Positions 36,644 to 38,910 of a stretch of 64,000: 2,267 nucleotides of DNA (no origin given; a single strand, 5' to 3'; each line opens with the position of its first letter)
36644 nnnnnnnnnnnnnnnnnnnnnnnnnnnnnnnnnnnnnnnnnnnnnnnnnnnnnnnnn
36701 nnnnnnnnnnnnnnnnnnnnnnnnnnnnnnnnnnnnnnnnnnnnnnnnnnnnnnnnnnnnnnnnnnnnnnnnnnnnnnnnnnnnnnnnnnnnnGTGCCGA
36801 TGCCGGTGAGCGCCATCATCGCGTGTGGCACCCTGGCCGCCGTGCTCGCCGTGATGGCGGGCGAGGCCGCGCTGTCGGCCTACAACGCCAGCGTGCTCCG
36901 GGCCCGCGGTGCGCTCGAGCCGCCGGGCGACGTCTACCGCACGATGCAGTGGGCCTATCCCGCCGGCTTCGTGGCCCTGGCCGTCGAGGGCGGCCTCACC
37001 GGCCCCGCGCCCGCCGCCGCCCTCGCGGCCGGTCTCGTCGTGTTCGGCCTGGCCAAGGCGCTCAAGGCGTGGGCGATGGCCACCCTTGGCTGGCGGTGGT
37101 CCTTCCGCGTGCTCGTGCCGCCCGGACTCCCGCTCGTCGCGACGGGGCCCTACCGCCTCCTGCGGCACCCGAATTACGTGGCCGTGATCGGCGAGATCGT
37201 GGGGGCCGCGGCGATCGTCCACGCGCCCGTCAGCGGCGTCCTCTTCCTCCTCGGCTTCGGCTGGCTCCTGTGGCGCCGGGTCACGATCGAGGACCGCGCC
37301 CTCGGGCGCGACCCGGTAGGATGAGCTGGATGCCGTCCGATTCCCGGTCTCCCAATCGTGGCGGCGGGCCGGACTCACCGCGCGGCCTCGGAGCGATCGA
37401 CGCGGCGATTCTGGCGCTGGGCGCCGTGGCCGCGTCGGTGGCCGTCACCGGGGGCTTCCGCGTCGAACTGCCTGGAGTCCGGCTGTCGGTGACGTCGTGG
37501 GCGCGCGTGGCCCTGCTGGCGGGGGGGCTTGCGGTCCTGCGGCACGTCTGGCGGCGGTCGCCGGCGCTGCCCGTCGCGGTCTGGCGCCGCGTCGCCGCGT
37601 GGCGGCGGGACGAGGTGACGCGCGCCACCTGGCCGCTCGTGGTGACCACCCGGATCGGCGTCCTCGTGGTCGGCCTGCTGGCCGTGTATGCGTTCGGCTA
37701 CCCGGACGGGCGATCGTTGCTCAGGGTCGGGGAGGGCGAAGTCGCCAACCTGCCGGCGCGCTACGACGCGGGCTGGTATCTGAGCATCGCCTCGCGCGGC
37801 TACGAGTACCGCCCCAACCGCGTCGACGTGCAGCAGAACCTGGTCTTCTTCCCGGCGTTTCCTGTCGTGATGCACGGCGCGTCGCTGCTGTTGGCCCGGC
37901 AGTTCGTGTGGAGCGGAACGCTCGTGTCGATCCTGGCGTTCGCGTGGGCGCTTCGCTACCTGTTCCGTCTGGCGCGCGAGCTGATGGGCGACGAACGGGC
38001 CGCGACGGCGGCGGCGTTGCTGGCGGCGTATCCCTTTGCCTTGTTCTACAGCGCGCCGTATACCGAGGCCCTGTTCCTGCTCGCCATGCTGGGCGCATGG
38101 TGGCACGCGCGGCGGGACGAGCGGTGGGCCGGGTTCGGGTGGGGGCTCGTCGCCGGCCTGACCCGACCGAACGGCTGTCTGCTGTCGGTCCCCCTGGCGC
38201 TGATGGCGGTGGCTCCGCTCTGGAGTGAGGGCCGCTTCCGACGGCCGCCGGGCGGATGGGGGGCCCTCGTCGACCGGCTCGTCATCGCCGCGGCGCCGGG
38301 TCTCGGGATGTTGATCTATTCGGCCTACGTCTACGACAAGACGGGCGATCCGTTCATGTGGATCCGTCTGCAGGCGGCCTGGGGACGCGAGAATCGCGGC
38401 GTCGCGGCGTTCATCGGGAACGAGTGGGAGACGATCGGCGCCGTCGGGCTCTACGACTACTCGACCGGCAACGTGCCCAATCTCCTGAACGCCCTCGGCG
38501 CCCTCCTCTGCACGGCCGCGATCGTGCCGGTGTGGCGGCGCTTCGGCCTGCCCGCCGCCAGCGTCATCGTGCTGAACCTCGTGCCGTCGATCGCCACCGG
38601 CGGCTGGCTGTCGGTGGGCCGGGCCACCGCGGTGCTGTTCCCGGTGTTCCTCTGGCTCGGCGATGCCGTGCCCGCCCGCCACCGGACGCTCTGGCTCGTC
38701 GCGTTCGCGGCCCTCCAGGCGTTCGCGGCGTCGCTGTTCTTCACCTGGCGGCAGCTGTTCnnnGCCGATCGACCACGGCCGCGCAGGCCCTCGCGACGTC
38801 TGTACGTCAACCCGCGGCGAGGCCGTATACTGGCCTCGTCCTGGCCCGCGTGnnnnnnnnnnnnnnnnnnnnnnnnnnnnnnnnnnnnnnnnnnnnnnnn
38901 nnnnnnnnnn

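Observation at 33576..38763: Orphan KAS-II-type ketosynthase + GGR-type flavoprotein + two ICMT-type membrane methyltransferases + PIG-V-like GT-C: candidate undescribed membrane-lipid pathway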

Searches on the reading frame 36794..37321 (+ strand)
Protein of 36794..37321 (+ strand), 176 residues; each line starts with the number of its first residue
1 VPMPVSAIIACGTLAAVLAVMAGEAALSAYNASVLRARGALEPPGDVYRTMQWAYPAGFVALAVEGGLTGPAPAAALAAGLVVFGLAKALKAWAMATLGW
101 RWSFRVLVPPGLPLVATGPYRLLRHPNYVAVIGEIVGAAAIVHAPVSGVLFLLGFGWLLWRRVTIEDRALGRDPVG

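Call 6: search_protein_families(library=pfam, proteins=[window:36794-37321:+], max_evalue=0.01)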
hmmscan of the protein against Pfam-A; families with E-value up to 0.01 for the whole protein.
seq(176 aa): 2 families
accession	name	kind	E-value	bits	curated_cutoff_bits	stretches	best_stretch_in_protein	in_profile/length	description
PF04140.19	ICMT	-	4.1e-18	66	24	1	83-170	4-93/95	Isoprenylcysteine carboxyl methyltransferase (ICMT) family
PF04191.18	PEMT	-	9.3e-09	36.1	25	1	77-170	3-98/105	Phospholipid methyltransferase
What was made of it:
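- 36794..37324 (+): SrsB/BpsB-type ICMT-family membrane methyltransferase (176 aa). PF04140 66 bits (call 6).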

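Call 7: search_protein_families(library=ncbifam, proteins=[window:36794-37321:+], max_evalue=0.01)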
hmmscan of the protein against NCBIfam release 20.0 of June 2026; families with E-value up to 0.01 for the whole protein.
seq(176 aa): 1 family
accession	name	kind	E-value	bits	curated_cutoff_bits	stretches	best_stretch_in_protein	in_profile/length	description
NF040696.1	isopcys_mtase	equivalog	4.4e-09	36.5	160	1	74-169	72-167/190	protein-S-isoprenylcysteine O-methyltransferase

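Call 19: search_solved_structures(query=window:36794-37321:+, max_evalue=1, show_alignments=2)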
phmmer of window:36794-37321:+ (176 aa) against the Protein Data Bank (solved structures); distinct sequences matched with E-value up to 1: 4.
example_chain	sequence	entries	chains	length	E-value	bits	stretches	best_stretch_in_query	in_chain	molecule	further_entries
8xku_G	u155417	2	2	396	0.02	18.1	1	98-159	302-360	AtTam46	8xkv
5vg9_A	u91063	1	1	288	0.51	13.5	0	80-168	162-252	Protein-S-isoprenylcysteine O-methyltransferase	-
5v7p_A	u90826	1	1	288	0.54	13.4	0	80-168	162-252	Protein-S-isoprenylcysteine O-methyltransferase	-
4a2n_B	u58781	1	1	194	0.85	12.7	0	91-163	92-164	ISOPRENYLCYSTEINE CARBOXYL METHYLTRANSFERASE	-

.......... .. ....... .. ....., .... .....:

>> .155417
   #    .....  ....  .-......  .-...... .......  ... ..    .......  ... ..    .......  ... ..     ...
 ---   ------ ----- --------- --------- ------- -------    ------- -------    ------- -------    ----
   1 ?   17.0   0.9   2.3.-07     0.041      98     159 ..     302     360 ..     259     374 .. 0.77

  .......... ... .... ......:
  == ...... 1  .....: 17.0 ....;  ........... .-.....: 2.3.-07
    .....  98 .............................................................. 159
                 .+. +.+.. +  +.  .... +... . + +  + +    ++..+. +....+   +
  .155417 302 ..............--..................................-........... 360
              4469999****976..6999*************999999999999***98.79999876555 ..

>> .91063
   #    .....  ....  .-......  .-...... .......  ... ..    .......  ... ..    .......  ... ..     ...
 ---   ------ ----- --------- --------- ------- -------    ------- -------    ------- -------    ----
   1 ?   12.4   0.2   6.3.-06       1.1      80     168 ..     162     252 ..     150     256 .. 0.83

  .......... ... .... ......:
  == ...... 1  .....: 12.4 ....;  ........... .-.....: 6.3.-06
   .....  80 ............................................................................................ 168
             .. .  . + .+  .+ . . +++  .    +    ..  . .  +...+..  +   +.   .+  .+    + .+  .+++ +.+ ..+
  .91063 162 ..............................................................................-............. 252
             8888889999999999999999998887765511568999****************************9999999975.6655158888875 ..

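Call 48: search_dna_similar(query=window:36794-37321:+, collection=plasmids, mode=protein, max_evalue=0.00001, max_rows=25)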
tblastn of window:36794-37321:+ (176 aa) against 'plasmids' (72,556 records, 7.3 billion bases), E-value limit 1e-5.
Records with a match: 7; places in all: 7; records where one place covers at least 80% of the query: 0.
Best place of each record, by identity: 60-80% 4; <60% 3.
By first word of the organism name: Streptomyces 2; Rhizobium 2; Phyllobacterium 2; Sphingomonas 1.
By predicted mobility (MOB-suite, as given by PLSDB): non-mobilizable 6; conjugative 1.
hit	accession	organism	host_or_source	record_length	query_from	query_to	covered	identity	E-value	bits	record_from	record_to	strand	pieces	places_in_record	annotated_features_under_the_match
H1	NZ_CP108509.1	Streptomyces sp. NBC_01237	-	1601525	93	174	47%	51.2%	5e-7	56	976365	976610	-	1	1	none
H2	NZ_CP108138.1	Streptomyces sp. NBC_00184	-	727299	93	128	20%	72.2%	9e-8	58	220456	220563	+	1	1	isoprenylcysteine carboxylmethyltransferase family protein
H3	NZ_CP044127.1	Rhizobium sp. BG4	Prosopis cineraria,pure bacterial ...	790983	91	128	22%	60.5%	5e-7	56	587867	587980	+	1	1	isoprenylcysteine carboxylmethyltransferase family protein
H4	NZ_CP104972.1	Phyllobacterium zundukense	Vicia costata,cell culture,root nodule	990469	91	128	22%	60.5%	2e-6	54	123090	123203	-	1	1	isoprenylcysteine carboxylmethyltransferase family protein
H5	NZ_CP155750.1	Sphingomonas parapaucimobilis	Chinese cabbage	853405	91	128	22%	60.5%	3e-6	53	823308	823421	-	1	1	isoprenylcysteine carboxylmethyltransferase family protein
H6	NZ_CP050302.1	Phyllobacterium sp. 628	Oxytropis pumilio,cell culture,root ...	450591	91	128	22%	57.9%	5e-7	56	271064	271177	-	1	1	isoprenylcysteine carboxylmethyltransferase family protein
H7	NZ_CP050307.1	Rhizobium lusitanum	Oxytropis pumilio,cell culture,root ...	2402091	91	128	22%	57.9%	2e-6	54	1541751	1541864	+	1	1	none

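Call 49: get_annotated_region(hit=H2, flank=5000)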
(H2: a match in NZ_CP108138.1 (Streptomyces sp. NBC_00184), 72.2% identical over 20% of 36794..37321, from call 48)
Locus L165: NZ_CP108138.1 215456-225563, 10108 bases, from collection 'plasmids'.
description: Streptomyces sp. NBC_00184 plasmid unnamed1, complete sequence
organism: Streptomyces sp. NBC_00184 (NCBI taxid 2975673)
taxonomy: Bacteria; Actinomycetota; Actinomycetes; Kitasatosporales; Streptomycetaceae; Streptomyces; Streptomyces sp. NBC 00184
host: -; source: -; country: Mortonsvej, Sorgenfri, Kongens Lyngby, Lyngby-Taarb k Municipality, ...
typing (MOB-suite, as given by PLSDB): non-mobilizable
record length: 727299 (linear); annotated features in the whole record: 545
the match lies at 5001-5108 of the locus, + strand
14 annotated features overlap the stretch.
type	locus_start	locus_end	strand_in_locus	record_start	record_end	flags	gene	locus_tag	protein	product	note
CDS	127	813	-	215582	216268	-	-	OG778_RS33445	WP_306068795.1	ribonuclease H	-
CDS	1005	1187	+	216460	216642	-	-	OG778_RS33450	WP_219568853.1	DUF6381 family protein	-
CDS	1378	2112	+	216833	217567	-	-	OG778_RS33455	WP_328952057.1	SDR family oxidoreductase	-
CDS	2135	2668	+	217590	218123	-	-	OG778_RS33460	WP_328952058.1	HAD domain-containing protein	-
CDS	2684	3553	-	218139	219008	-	-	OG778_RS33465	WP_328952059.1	UbiA family prenyltransferase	-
CDS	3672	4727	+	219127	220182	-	-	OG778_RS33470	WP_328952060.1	3-oxoacyl-[acyl-carrier-protein] synthase III C-terminal domain-containing protein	-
CDS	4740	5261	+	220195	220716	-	-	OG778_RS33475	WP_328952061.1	isoprenylcysteine carboxylmethyltransferase family protein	GO:0006481 - C-terminal protein methylation [Evidence IEA]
CDS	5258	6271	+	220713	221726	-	-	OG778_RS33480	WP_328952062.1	FAD-dependent monooxygenase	-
CDS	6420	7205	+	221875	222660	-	-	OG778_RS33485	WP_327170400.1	SAM-dependent methyltransferase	-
CDS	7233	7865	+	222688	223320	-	-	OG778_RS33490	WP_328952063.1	class I SAM-dependent methyltransferase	-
CDS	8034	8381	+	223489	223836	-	-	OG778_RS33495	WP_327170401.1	DoxX family protein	-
CDS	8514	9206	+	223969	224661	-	-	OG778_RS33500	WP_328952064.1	hypothetical protein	-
CDS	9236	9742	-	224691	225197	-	-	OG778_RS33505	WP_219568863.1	MarR family transcriptional regulator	-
CDS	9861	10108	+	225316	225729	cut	-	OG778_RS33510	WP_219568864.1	organic hydroperoxide resistance protein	-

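Call 50: get_annotated_region(hit=H1, flank=5000)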
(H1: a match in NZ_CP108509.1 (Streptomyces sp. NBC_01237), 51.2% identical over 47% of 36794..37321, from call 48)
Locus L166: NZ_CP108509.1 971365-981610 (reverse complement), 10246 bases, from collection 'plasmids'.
description: Streptomyces sp. NBC_01237 plasmid unnamed1
organism: Streptomyces sp. NBC_01237 (NCBI taxid 2903790)
taxonomy: Bacteria; Actinomycetota; Actinomycetes; Kitasatosporales; Streptomycetaceae; Streptomyces; Streptomyces sp. NBC 01237
host: -; source: -; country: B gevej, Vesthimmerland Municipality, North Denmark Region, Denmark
typing (MOB-suite, as given by PLSDB): non-mobilizable
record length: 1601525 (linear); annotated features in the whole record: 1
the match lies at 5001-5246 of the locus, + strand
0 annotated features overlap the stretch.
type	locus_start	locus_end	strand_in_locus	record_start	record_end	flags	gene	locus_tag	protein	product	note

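Call 69: search_protein_families(library=pfam, proteins=[L165:5258-6268:+, L165:4740-5258:+], max_evalue=0.001)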
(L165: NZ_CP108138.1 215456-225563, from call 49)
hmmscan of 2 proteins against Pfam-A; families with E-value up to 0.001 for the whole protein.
L165:5258-6268:+ (337 aa): 7 families
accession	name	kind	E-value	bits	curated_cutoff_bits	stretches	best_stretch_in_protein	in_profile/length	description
PF01494.25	FAD_binding_3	-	3.4e-15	56.5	22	1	3-154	3-175/349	FAD binding domain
PF12831.13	FAD_oxidored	-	8e-07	29.1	27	1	3-33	1-31/416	FAD dependent oxidoreductase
PF05834.18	Lycopene_cycl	-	4.1e-06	26.6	23.4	1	3-144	1-145/380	Lycopene cyclase protein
PF01266.30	DAO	-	4.5e-05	23.6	27.9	0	3-34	1-32/353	FAD dependent oxidoreductase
PF07992.20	Pyr_redox_2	-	0.00013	22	26.1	1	3-48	2-43/291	Pyridine nucleotide-disulphide oxidoreductase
PF04820.20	Trp_halogenase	-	0.00057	19.3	21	0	4-59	2-60/458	Tryptophan halogenase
PF00890.30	FAD_binding_2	-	0.00076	19.2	20.4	0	3-33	1-31/414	FAD binding domain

L165:4740-5258:+ (173 aa): 2 families
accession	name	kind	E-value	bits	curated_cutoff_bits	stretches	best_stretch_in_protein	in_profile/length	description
PF04140.19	ICMT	-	1.7e-27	96.1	24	1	75-166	1-94/95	Isoprenylcysteine carboxyl methyltransferase (ICMT) family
PF04191.18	PEMT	-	5.8e-08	33.6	25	1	77-166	8-99/105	Phospholipid methyltransferase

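Call 95: get_annotated_region(hit=H3, flank=4000)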
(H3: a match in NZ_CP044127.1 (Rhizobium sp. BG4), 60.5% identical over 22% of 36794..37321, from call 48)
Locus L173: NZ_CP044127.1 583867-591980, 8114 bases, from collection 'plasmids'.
description: Rhizobium sp. BG4 plasmid pRPC2, complete sequence
organism: Rhizobium sp. BG4 (NCBI taxid 2613770)
taxonomy: Bacteria; Pseudomonadota; Alphaproteobacteria; Hyphomicrobiales; Rhizobiaceae; Rhizobium; Rhizobium sp. BG4
host: -; source: Prosopis cineraria,pure bacterial culture,nodule; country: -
typing (MOB-suite, as given by PLSDB): conjugative; relaxase MOBP; mating-pair formation MPF_T
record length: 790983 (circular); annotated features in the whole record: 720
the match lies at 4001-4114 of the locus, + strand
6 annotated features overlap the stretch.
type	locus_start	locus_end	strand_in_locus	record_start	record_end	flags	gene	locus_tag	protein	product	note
CDS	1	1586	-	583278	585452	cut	-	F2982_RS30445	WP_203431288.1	EAL domain-containing protein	-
CDS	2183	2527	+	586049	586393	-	-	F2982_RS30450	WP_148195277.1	DUF2147 domain-containing protein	-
CDS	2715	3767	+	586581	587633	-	-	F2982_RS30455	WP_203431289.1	type III polyketide synthase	-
CDS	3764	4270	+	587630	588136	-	-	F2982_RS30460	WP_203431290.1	isoprenylcysteine carboxylmethyltransferase family protein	GO:0006481 - C-terminal protein methylation [Evidence IEA]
CDS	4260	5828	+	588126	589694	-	-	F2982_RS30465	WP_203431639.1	DHA2 family efflux MFS transporter permease subunit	GO:0009410 - response to xenobiotic stimulus [Evidence IEA]; GO:0006855 - xenobiotic transmembrane transport [Evidence ...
CDS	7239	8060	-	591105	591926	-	-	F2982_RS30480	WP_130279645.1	alpha/beta hydrolase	-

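Call 96: get_annotated_region(hit=H5, flank=4000)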
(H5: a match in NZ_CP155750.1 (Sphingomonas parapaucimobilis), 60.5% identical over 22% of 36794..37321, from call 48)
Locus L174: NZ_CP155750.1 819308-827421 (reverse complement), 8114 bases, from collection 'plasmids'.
description: Sphingomonas parapaucimobilis strain YK209 plasmid unnamed2, complete sequence
organism: Sphingomonas parapaucimobilis (NCBI taxid 28213)
taxonomy: Bacteria; Pseudomonadota; Alphaproteobacteria; Sphingomonadales; Sphingomonadaceae; Sphingomonas; Sphingomonas parapaucimobilis
host: -; source: Chinese cabbage; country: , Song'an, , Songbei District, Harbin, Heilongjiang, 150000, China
typing (MOB-suite, as given by PLSDB): non-mobilizable
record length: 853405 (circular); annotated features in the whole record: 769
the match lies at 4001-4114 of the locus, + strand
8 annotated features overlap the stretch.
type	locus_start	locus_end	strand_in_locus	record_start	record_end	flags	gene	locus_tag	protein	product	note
CDS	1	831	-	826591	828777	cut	katG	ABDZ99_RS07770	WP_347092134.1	catalase/peroxidase HPI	GO:0006979 - response to oxidative stress [Evidence IEA]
CDS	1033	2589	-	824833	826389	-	-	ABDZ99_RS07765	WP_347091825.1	DHA2 family efflux MFS transporter permease subunit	GO:0009410 - response to xenobiotic stimulus [Evidence IEA]; GO:0006855 - xenobiotic transmembrane transport [Evidence ...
CDS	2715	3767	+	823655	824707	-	-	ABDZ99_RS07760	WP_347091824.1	3-oxoacyl-[acyl-carrier-protein] synthase III C-terminal domain-containing protein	-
CDS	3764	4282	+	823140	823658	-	-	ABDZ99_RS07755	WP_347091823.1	isoprenylcysteine carboxylmethyltransferase family protein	GO:0006481 - C-terminal protein methylation [Evidence IEA]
CDS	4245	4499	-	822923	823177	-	-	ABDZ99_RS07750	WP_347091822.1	hypothetical protein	-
CDS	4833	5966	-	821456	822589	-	lldD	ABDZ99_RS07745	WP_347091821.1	FMN-dependent L-lactate dehydrogenase LldD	GO:0006089 - lactate metabolic process [Evidence IEA]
CDS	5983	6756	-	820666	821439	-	-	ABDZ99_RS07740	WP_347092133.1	FCD domain-containing protein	-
CDS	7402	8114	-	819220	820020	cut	iolB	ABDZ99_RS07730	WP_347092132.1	5-deoxy-glucuronate isomerase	GO:0019310 - inositol catabolic process [Evidence IEA]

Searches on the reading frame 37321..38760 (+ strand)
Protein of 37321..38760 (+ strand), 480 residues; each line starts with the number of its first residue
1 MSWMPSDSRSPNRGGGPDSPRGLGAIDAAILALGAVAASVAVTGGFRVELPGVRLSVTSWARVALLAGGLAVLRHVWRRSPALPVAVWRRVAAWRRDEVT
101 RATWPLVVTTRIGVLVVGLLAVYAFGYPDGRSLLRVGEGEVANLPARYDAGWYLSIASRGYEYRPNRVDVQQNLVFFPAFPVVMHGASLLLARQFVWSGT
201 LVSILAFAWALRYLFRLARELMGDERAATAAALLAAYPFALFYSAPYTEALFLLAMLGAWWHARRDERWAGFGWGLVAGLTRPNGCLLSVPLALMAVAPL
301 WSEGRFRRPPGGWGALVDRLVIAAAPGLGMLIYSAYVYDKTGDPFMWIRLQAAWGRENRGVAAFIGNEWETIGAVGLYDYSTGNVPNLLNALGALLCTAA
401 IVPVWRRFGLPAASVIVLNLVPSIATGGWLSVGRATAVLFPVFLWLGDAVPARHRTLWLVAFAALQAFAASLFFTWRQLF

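Call 6: search_protein_families(library=pfam, proteins=[window:37321-38760:+], max_evalue=0.01)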
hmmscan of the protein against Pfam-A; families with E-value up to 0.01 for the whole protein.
seq(480 aa): 2 families
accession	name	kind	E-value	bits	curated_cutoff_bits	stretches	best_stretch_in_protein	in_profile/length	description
PF04188.19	Mannosyl_trans2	-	7e-11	42.6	22.4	1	146-289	59-205/443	Mannosyltransferase (PIG-V)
PF13231.12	PMT_2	-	2e-06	28.6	26.1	1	188-298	13-131/160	Dolichyl-phosphate-mannose-protein mannosyltransferase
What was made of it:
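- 37321..38763 (+): PIG-V-like GT-C polytopic glycosyltransferase candidate (480 aa). PF04188 42.6 bits and PMT_2 28.6 bits, both above cut-off but covering only residues ~146-298 (call 6).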

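Call 7: search_protein_families(library=ncbifam, proteins=[window:37321-38760:+], max_evalue=0.01)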
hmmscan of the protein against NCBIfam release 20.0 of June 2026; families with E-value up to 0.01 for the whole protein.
seq(480 aa): 0 families

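Call 22: search_solved_structures(query=window:37321-38760:+, max_evalue=1, show_alignments=1)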
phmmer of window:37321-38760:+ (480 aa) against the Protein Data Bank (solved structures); distinct sequences matched with E-value up to 1: 0.

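Call 33: find_related_loci(query=A1, collection=genome_contigs, flank=8000)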
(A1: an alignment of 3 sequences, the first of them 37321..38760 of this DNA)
Query A1 (480 aa) in genome_contigs; peptide patterns used: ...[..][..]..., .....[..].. (x = any residue, [..] = any of these).
353 stretches matched a pattern; 215 encode a relative of the query (tblastn E <= 1e-3); the best 80 are kept; 80 distinct loci.
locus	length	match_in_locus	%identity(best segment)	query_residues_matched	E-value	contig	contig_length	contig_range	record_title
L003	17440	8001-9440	76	1-480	0e+0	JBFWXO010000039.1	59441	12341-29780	MAG: Vicinamibacterales bacterium isolate CA_2019_TPBS_142 NODE_3506_length_59441_cov_5.823364_TPBS, whole genome shotgu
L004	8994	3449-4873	67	5-480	0e+0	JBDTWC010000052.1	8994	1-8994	MAG: Acidobacteriota bacterium isolate cluster3_bin.82 NODE_36795_length_8994_cov_4.726368, whole genome shotgun sequenc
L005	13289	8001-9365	70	26-480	0e+0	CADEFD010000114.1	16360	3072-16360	MAG: uncultured Acidobacteria bacterium isolate Acidobacteria sp. RBC068 genome assembly, contig: MAG068_114, whole geno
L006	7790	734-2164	69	4-480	0e+0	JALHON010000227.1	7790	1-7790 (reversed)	MAG: Acidobacteria bacterium isolate bin.151 c_000000032126, whole genome shotgun sequence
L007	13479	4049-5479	69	4-480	0e+0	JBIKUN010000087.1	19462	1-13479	MAG: Vicinamibacterales bacterium isolate ME2015-08-11_3300044626_group6_bin9 Rohwer_bin10_scaffold_2126_c1, whole genom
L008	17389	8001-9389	67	18-480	0e+0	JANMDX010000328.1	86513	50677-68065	MAG: Acidobacteriota bacterium isolate OTE_75_metabat_1 OTE_75_k141_3404698, whole genome shotgun sequence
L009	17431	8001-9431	70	4-480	0e+0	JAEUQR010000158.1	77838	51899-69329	MAG: Acidobacteria bacterium isolate new MAG-256 k141_1472674, whole genome shotgun sequence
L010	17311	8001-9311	68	44-480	0e+0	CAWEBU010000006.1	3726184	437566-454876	MAG: uncultured Acidobacteriota bacterium isolate MFD01275.bin.1.248 genome assembly, contig: contig_5965, whole genome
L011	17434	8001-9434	69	4-480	0e+0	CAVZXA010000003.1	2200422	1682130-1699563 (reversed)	MAG: uncultured Acidobacteriota bacterium isolate MFD04651.bin.2.95 genome assembly, contig: contig_1647, whole genome s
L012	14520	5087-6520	67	4-480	0e+0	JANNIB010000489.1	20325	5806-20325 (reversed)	MAG: Acidobacteriota bacterium isolate SOY_6_C_metabat_167_sub SOY_6_C_k141_956769, whole genome shotgun sequence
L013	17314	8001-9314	72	43-480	0e+0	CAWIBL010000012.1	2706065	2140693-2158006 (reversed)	MAG: uncultured Acidobacteriota bacterium isolate MFD01275.bin.2.18 genome assembly, contig: contig_4361, whole genome s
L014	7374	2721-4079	65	26-480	0e+0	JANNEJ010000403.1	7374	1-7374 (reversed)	MAG: Acidobacteriota bacterium isolate OTE_75_metabat_399 OTE_75_k141_553527, whole genome shotgun sequence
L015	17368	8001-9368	66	25-480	0e+0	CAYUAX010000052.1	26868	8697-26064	MAG TPA_asm: uncultured Bifidobacteriaceae bacterium isolate binchicken_co311_36 genome assembly, contig: NODE_3076_leng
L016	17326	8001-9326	66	39-480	0e+0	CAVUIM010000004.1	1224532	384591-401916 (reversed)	MAG: uncultured Acidobacteriota bacterium isolate MFD04651.bin.1.237 genome assembly, contig: contig_7549, whole genome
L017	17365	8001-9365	64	27-480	0e+0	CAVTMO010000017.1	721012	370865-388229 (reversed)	MAG: uncultured Acidobacteriota bacterium isolate MFD06229.bin.2.140 genome assembly, contig: contig_7794, whole genome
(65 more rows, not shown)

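Call 93: search_protein_families(library=ncbifam, proteins=[window:37321-38760:+], max_evalue=0.00001)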
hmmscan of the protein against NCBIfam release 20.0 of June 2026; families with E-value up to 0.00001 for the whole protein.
window:37321-38760:+ (480 aa): 0 families
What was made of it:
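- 37321..38763 (+): No NCBIfam or PDB sequence hit (calls 7, 22, 93).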
